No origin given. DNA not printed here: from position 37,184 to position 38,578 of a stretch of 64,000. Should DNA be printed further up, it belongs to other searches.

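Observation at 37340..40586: Tandem triad of divergent, translationally coupled 'sugar-transfer-associated' ATP-grasp paralogs directly after the priming transferase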

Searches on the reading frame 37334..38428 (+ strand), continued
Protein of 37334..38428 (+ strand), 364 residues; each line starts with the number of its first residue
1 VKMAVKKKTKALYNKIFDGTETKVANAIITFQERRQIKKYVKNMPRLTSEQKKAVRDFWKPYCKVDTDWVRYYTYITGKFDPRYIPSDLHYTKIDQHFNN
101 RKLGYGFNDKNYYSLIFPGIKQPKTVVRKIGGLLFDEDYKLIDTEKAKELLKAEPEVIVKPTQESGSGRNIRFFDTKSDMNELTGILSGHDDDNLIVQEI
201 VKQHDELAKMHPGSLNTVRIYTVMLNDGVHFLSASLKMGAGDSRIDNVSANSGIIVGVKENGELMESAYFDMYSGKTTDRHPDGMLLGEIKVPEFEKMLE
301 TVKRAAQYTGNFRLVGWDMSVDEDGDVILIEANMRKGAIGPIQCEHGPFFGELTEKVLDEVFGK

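Call 46: predict_structure(alignment_id=A3)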
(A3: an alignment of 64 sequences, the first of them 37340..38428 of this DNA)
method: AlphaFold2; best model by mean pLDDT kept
length: 362 residues; sequences in the alignment: 64
mean_pLDDT: 91.5   pTM: 0.89
mean pLDDT of the five models: 91.5, 91.4, 91.0, 89.9, 89.8
residues with pLDDT >= 90: 267; 70-90: 89; 50-70: 6; < 50: 0
segments of 3 or more residues with pLDDT < 50: none
pLDDT, mean of each block of 10 residues (from residue 1): 81 85 92 91 96 98 95 94 94 88 84 93 96 98 97 95 80 96 91 95 93 93 95 91 74 93 88 85 91 98 89 95 95 82 94 97 92
secondary structure, 60 per line:
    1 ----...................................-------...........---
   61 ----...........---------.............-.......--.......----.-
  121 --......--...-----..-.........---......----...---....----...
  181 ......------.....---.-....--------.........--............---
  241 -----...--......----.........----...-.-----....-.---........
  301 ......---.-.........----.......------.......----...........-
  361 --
elements in order: H5-39 H47-57 H65-75 H85-96 H99-105 H108-114 E123-128 E131-133 H142-150 E154-159 E170-173 H178-186 E193-197 H203-206 E215-223 E226-237 E251-256 E261-269 E274-276 H293-306 E312-320 E325-331 H338-344 H349-359

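Call 66: list_cluster_members(proteins=[P0001, P0121, P0145])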
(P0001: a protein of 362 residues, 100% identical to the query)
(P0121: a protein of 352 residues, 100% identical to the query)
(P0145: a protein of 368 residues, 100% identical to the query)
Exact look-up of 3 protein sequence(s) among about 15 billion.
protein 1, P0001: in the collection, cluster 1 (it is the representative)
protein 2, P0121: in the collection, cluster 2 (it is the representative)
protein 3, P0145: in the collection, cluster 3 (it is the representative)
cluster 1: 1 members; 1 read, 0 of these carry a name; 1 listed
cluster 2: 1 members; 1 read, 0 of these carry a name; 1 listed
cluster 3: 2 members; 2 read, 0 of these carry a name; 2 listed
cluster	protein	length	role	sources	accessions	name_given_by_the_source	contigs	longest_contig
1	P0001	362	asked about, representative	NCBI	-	-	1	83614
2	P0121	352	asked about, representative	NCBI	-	-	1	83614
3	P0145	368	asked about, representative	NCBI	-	-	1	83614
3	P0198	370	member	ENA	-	-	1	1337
